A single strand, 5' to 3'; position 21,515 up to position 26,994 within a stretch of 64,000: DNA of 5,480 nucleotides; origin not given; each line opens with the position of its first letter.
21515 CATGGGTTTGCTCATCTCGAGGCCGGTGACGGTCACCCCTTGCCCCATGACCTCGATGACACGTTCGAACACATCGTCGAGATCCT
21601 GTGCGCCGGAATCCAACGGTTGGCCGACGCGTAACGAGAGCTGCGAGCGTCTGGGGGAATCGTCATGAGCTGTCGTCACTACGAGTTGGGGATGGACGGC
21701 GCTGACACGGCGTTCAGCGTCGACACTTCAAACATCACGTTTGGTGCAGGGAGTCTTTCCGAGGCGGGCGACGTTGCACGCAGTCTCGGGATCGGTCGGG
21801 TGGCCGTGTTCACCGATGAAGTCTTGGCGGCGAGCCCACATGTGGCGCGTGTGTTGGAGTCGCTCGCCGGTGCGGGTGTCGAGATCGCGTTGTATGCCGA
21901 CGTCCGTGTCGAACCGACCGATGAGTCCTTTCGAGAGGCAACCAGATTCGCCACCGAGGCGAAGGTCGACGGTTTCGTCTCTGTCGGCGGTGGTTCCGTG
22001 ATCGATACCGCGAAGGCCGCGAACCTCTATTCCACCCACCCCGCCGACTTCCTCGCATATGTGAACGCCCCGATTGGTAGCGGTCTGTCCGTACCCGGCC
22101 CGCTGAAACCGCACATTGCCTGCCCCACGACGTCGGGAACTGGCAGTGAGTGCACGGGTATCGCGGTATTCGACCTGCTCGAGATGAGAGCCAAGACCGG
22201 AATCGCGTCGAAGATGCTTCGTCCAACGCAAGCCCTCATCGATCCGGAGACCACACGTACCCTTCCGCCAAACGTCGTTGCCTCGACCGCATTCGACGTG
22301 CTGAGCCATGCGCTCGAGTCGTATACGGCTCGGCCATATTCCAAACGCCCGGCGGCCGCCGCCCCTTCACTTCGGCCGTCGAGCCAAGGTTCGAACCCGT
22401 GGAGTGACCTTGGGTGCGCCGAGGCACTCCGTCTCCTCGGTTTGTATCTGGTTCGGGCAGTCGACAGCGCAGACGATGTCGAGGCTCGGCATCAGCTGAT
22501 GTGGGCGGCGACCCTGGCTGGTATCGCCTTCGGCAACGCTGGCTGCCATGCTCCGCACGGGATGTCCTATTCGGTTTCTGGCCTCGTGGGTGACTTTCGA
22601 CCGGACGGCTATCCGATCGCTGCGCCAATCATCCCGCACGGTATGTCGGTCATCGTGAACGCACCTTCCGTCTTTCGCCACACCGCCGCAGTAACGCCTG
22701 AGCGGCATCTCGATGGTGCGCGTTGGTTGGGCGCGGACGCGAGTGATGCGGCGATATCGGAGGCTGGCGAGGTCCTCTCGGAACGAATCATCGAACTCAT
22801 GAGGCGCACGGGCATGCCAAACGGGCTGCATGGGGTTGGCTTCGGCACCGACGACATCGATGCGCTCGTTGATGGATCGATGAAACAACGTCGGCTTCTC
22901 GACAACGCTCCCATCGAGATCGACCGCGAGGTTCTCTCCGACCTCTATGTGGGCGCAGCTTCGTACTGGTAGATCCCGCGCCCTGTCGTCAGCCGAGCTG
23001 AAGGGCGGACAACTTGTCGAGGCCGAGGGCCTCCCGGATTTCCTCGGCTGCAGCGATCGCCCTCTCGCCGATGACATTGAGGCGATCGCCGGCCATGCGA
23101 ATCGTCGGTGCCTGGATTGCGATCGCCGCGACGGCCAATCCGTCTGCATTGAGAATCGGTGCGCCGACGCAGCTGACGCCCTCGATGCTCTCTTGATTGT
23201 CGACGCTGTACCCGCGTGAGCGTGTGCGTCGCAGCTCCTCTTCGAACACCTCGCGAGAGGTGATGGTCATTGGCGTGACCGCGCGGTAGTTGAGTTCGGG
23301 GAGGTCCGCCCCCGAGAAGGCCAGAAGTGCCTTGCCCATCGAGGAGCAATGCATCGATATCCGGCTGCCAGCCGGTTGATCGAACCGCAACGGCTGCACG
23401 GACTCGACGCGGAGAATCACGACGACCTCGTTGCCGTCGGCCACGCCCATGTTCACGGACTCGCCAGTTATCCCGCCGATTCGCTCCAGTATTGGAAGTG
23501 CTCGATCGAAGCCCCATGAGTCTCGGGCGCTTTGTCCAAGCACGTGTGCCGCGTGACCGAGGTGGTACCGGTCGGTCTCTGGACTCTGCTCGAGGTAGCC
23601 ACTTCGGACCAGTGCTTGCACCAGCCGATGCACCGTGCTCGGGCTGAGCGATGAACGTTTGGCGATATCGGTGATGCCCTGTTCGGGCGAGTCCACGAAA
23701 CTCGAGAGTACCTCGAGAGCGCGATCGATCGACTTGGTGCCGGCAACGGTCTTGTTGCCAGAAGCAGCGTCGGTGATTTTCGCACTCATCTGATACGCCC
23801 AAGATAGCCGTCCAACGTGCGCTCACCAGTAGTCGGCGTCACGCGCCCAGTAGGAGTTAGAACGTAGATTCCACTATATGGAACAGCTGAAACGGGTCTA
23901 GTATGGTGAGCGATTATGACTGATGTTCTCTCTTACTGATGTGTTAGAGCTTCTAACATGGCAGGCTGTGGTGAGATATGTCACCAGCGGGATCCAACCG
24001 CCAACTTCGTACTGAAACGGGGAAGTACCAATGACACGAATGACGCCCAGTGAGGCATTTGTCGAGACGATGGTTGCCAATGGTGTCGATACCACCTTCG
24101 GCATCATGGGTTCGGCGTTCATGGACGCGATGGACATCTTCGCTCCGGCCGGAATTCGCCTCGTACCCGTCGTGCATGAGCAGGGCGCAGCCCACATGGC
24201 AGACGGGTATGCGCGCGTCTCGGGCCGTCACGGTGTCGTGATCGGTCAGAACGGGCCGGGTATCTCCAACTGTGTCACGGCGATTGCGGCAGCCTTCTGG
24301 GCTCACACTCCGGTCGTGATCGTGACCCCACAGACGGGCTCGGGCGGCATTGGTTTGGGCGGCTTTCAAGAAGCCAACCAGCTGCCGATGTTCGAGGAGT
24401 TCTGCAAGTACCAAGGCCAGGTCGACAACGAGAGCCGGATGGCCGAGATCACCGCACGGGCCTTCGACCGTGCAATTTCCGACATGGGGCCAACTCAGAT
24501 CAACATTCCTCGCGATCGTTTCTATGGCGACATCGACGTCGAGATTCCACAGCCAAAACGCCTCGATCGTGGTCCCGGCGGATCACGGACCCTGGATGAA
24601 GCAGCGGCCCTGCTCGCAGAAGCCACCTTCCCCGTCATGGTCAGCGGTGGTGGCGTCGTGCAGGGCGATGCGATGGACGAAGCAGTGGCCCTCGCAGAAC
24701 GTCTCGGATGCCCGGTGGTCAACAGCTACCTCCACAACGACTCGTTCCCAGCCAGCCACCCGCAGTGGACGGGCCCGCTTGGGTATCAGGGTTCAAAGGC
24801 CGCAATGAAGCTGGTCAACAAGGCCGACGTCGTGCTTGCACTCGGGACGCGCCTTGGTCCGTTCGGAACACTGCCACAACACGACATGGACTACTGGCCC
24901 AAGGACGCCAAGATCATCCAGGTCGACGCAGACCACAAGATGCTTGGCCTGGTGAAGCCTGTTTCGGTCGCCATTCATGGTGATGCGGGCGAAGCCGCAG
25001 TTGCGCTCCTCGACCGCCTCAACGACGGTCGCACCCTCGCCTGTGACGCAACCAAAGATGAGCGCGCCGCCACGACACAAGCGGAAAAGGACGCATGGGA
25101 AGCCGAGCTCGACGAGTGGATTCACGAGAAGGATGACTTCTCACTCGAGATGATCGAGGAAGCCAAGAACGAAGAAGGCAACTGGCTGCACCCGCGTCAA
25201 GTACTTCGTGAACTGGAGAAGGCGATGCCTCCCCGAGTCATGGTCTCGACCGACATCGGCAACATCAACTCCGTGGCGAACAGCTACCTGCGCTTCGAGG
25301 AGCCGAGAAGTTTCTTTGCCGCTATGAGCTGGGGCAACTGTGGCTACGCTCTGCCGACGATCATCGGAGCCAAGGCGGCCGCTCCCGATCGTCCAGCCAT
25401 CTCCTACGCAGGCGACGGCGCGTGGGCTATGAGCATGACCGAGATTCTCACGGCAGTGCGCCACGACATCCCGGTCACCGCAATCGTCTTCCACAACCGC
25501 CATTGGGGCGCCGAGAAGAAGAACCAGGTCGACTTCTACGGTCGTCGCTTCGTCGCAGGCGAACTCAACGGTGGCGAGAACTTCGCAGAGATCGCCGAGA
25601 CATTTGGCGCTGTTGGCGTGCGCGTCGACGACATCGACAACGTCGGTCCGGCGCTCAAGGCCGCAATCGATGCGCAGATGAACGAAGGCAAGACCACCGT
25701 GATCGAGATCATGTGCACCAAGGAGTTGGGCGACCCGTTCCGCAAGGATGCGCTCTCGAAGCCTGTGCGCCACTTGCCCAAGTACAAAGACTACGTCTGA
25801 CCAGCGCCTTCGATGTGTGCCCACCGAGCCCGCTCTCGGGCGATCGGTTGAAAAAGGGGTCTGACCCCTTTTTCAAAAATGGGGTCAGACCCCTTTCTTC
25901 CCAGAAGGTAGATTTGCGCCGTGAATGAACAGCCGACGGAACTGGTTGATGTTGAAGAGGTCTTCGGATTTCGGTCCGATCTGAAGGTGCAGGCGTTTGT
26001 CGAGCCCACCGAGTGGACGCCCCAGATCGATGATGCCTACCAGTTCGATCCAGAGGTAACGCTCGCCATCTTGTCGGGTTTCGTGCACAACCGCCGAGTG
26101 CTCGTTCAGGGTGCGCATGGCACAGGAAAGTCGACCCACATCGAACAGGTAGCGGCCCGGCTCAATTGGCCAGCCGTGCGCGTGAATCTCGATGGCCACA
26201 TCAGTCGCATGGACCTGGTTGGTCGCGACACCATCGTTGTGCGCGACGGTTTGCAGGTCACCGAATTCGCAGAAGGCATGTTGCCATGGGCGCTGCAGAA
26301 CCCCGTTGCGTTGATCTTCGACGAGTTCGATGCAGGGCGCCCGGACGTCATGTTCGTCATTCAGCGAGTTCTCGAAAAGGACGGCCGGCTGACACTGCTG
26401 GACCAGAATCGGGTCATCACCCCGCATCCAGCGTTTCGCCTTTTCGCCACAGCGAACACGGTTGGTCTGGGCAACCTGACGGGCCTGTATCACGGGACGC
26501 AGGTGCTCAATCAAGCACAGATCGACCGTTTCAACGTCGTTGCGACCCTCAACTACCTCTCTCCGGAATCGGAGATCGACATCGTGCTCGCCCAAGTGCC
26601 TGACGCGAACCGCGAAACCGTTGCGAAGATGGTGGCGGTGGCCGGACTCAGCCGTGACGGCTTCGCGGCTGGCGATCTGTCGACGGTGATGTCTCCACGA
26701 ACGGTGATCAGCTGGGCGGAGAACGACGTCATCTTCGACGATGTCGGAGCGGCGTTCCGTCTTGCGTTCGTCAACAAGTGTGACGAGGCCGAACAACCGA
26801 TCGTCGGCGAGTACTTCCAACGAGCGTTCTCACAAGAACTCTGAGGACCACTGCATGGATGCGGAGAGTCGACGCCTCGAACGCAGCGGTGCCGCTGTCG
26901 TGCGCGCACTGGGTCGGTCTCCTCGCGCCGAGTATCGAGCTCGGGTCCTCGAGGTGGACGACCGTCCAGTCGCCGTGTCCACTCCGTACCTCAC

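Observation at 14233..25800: Taurine-type sulfonate operon with a taurine-forming decarboxylase wedged between tauC and pta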

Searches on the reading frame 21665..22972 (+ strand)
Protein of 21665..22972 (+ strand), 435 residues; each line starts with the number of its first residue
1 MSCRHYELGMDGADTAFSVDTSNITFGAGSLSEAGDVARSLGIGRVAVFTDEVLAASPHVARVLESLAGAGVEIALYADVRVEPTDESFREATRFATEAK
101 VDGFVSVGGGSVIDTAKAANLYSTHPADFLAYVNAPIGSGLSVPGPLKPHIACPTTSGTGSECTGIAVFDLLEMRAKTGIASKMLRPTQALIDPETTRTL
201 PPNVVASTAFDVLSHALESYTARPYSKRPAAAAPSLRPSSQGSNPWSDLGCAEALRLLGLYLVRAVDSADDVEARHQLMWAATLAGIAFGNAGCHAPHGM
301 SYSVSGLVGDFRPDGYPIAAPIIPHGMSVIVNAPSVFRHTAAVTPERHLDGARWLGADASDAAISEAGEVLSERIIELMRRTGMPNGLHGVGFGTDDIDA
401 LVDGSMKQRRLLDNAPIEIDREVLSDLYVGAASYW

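Call 3: search_protein_families(library=pfam, proteins=[window:21665-22972:+])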
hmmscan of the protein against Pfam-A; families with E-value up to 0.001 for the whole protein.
window:21665-22972:+ (435 aa): 3 families
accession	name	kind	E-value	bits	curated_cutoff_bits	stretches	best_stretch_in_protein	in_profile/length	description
PF00465.25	Fe-ADH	-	4.3e-41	140.7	31.3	1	22-194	2-168/168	Iron-containing alcohol dehydrogenase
PF25137.1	ADH_Fe_C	-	1.8e-27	96.7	27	1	240-428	18-190/194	Fe-containing alcohol dehydrogenase family, C-terminal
PF13685.12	Fe-ADH_2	-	1.7e-10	41.6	28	1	26-119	2-93/149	Iron-containing alcohol dehydrogenase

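Call 4: search_protein_families(library=ncbifam, proteins=[window:21665-22972:+])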
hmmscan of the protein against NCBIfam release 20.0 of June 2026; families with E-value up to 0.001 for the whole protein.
window:21665-22972:+ (435 aa): 17 families
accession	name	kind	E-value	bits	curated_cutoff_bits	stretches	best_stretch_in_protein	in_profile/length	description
NF041833.1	Fe_ADH_ErcA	equivalog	4.4e-58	197.2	550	1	23-429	10-379/382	alcohol dehydrogenase-like regulatory protein ErcA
NF053866.1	CholDhdGbsBBac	equivalog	1.9e-54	184.8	550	1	19-423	14-382/392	choline dehydrogenase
NF050025.1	SulfAcetaldRedSarD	equivalog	3.4e-53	180.9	700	1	22-426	9-379/385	sulfoacetaldehyde reductase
NF058672.1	4HyButDHCUPNE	equivalog_domain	2.9e-47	161.6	500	1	23-409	9-356/378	4-hydroxybutyrate dehydrogenase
TIGR02638.1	lactal_redase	equivalog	2.9e-44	151.4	523.15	1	25-409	11-361/379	lactaldehyde reductase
NF010378.0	PRK13805.1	equivalog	7.5e-40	136.5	951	1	23-403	464-832/872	bifunctional acetaldehyde-CoA/alcohol dehydrogenase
NF007911.0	PRK10624.1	equivalog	1.1e-37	130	537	1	26-408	13-359/382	lactaldehyde reductase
NF011998.0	PRK15454.1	equivalog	2.7e-36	125.2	556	1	17-430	24-393/395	ethanolamine utilization ethanol dehydrogenase EutG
TIGR03405.1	Phn_Fe-ADH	equivalog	4.4e-33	114.5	423.7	1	23-406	6-344/355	iron-containing alcohol dehydrogenase PsrA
NF007363.0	PRK09860.1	equivalog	6.8e-33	114.3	581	1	16-428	5-379/383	L-threonine dehydrogenase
NF041822.1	daptide_DH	equivalog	4.2e-24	85.1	300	1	45-221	2-176/363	daptide-type RiPP biosynthesis dehydogenase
TIGR04266.1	NDMA_methanol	equivalog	8.5e-23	80.8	625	1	26-390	21-353/420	NDMA-dependent methanol dehydrogenase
NF011717.0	PRK15138.1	equivalog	1.5e-15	57.1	645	1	60-225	47-208/387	alcohol dehydrogenase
NF006941.0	PRK09423.1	subfamily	2.1e-09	36.7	336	1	26-126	13-110/367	glycerol dehydrogenase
NF053832.1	GlycoaldRedHalo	equivalog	4.2e-06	26.1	550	1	26-120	13-104/363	glycolaldehyde reductase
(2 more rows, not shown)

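Call 55: search_solved_structures(query=window:21665-22972:+, max_evalue=1e-40)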
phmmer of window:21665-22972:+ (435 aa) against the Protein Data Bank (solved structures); distinct sequences matched with E-value up to 1e-40: 1.
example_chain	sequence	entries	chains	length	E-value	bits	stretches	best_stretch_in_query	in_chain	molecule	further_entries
8zrl_A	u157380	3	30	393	1.3e-42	149.4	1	13-415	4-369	NAD-dependent methanol dehydrogenase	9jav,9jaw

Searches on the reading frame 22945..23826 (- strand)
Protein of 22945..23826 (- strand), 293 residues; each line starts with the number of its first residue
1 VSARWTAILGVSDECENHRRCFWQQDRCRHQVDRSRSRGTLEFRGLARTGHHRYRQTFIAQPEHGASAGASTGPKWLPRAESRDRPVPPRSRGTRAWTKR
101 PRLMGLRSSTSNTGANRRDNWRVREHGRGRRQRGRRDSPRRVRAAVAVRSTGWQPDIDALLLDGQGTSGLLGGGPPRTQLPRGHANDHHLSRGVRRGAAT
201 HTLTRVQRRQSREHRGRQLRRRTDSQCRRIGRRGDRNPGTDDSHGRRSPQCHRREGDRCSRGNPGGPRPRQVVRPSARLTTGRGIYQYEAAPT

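Call 3: search_protein_families(library=pfam, proteins=[window:22945-23826:-])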
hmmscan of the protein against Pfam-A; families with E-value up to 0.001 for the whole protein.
window:22945-23826:- (293 aa): 0 families

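Call 4: search_protein_families(library=ncbifam, proteins=[window:22945-23826:-])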
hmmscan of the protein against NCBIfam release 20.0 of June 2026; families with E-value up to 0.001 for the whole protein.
window:22945-23826:- (293 aa): 0 families

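Call 53: search_protein_families(library=pfam, proteins=[window:22989-23789:-], max_evalue=0.0001)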
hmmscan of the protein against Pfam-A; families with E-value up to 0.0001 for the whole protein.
window:22989-23789:- (266 aa): 5 families
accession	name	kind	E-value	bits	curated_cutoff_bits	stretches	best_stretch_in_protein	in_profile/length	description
PF01614.24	IclR_C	-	1.7e-36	125.8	24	1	95-251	11-172/174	Bacterial transcriptional regulator IclR C-terminal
PF09339.16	HTH_IclR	-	8.4e-16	57.9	22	1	20-70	1-52/52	IclR helix-turn-helix domain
PF13412.12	HTH_24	-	2.5e-06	27.4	21.9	1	27-67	8-48/48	Winged helix-turn-helix DNA-binding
PF12802.13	MarR_2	-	5.9e-06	26.8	27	1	39-74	23-59/61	MarR family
PF01047.28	MarR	-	1.9e-05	24.9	24.6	1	26-72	7-53/59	MarR family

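Call 60: search_protein_families(library=ncbifam, proteins=[window:22989-23789:-], max_evalue=1e-8)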
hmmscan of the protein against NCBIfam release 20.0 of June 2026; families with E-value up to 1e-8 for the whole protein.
window:22989-23789:- (266 aa): 6 families
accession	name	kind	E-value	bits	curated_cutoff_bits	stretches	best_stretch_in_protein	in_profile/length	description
NF045644.1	TransRegBhcR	equivalog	6.5e-55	186.3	350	1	11-256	15-266/267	HTH-type transcriptional regulator BhcR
TIGR02431.1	pcaR_pcaU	subfamily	1.4e-37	129.4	284.75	1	19-237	6-229/248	beta-ketoadipate pathway transcriptional regulators, PcaR/PcaU/PobR family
NF011671.1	PRK15090.1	equivalog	5.9e-36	124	275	1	17-256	9-254/256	DNA-binding transcriptional regulator KdgR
NF008601.2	PRK11569.1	equivalog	1e-34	119.9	380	1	8-256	16-273/276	glyoxylate bypass operon transcriptional repressor IclR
NF007548.0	PRK10163.1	equivalog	1.3e-29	103.1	406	1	16-258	19-268/271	HTH-type transcriptional repressor AllR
NF007339.0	PRK09834.1-1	equivalog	3.6e-09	36.3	299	1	10-166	12-170/271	DNA-binding transcriptional regulator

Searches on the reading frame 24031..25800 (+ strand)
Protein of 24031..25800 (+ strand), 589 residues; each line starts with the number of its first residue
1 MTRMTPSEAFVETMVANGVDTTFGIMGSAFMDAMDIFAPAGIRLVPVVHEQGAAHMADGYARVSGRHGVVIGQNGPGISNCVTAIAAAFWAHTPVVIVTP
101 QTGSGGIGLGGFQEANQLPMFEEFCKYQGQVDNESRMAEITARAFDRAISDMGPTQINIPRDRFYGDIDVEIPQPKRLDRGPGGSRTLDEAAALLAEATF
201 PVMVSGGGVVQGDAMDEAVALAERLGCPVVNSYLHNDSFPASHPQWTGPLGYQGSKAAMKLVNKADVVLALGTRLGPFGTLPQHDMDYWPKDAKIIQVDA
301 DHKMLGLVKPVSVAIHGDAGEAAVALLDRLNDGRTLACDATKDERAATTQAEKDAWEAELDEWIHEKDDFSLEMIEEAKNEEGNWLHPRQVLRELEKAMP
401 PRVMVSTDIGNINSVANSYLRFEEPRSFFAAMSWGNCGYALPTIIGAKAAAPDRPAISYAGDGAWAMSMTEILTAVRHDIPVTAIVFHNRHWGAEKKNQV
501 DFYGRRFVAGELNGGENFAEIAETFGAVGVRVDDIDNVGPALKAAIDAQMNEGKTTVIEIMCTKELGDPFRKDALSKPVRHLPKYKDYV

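Call 3: search_protein_families(library=pfam, proteins=[window:24031-25800:+])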
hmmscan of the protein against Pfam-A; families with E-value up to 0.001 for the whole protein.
window:24031-25800:+ (589 aa): 3 families
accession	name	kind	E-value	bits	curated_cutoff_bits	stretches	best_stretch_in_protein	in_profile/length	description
PF00205.28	TPP_enzyme_M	-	7e-38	129.9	30.4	1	188-326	1-137/137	Thiamine pyrophosphate enzyme, central domain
PF02775.26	TPP_enzyme_C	-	4.1e-37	127.7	21.9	1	408-560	1-151/151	Thiamine pyrophosphate enzyme, C-terminal TPP binding domain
PF02776.23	TPP_enzyme_N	-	2.8e-32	111.4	26.8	1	4-119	1-118/119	Thiamine pyrophosphate enzyme, N-terminal TPP binding domain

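Call 4: search_protein_families(library=ncbifam, proteins=[window:24031-25800:+])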
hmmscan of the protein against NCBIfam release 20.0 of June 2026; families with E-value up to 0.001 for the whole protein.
window:24031-25800:+ (589 aa): 52 families (the best 25 are shown)
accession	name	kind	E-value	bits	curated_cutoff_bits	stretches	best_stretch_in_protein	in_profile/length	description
TIGR03457.1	sulphoacet_xsc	equivalog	2.2e-302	1003.7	676.4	1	3-585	1-579/579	sulfoacetaldehyde acetyltransferase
NF005713.0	PRK07525.1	subfamily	5e-298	989.4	620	1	2-589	4-589/592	sulfoacetaldehyde acetyltransferase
TIGR00118.1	acolac_lg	equivalog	2.8e-96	323.2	538.35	1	4-562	1-534/557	biosynthetic-type acetolactate synthase large subunit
NF004919.0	PRK06276.1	equivalog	2.1e-92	310.3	866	1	5-561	2-537/582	acetolactate synthase large subunit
NF004710.0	PRK06048.1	equivalog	3.5e-92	309.7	976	1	2-563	6-538/561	acetolactate synthase large subunit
NF006052.0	PRK08199.1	subfamily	1.8e-91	307.1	539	1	4-565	8-540/559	thiamine pyrophosphate protein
NF005860.0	PRK07789.1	equivalog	2.3e-85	287.2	881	1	2-548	32-567/615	acetolactate synthase large subunit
NF006122.0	PRK08266.1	subfamily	9.1e-85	285.2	571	1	1-565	1-528/543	hypothetical protein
NF005039.0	PRK06456.1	equivalog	1.1e-81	275.1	868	1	8-565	6-547/572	acetolactate synthase large subunit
NF006524.0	PRK08978.1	equivalog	5.1e-79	266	738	1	6-549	3-515/548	acetolactate synthase 2 catalytic subunit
NF005058.0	PRK06466.1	equivalog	1.1e-78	265.2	951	1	3-561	3-546/574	acetolactate synthase 3 large subunit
NF005712.0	PRK07524.1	subfamily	1e-74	251.9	500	1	4-562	3-529/536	5-guanidino-2-oxopentanoate decarboxylase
NF005651.0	PRK07418.1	subfamily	7.9e-74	248.9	942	1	3-562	18-559/617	acetolactate synthase large subunit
NF006016.1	PRK08155.1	equivalog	1.5e-73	248.1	870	1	3-549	2-523/554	acetolactate synthase large subunit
NF006525.0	PRK08979.1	equivalog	3.3e-73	247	1084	1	3-548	3-534/572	acetolactate synthase 3 large subunit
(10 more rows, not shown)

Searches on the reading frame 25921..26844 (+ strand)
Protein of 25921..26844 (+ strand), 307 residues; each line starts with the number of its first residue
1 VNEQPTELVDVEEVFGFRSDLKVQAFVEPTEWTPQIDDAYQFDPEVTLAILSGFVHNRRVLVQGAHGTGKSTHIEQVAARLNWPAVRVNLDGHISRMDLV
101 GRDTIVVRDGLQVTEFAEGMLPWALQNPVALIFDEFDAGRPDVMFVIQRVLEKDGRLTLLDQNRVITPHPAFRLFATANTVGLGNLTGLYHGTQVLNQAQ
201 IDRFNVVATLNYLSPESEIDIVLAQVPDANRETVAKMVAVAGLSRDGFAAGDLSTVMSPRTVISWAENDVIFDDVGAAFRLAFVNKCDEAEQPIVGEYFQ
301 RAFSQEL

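Call 20: search_protein_families(library=pfam, proteins=[window:25921-26844:+], max_evalue=0.0001)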
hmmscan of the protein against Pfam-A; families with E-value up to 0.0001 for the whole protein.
window:25921-26844:+ (307 aa): 2 families
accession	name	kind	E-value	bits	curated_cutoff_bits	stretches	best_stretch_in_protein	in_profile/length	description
PF07728.20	AAA_5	-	1.2e-12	48.5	22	1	60-203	2-138/139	AAA domain (dynein-related subfamily)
PF12556.13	CobS_N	-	1.2e-07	31.7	22.2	1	2-31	3-32/34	Cobaltochelatase CobS subunit N terminal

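Call 22: search_protein_families(library=ncbifam, proteins=[window:25921-26844:+], max_evalue=1e-10)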
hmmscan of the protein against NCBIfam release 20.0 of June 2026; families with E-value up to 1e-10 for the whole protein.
window:25921-26844:+ (307 aa): 2 families
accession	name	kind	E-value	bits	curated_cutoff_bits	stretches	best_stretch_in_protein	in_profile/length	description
TIGR01650.1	PD_CobS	equivalog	5.8e-145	482.6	558.55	1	4-307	11-319/327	cobaltochelatase subunit CobS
TIGR02640.1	gas_vesic_GvpN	equivalog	9.4e-13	48.3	266.8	1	57-248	21-222/262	gas vesicle protein GvpN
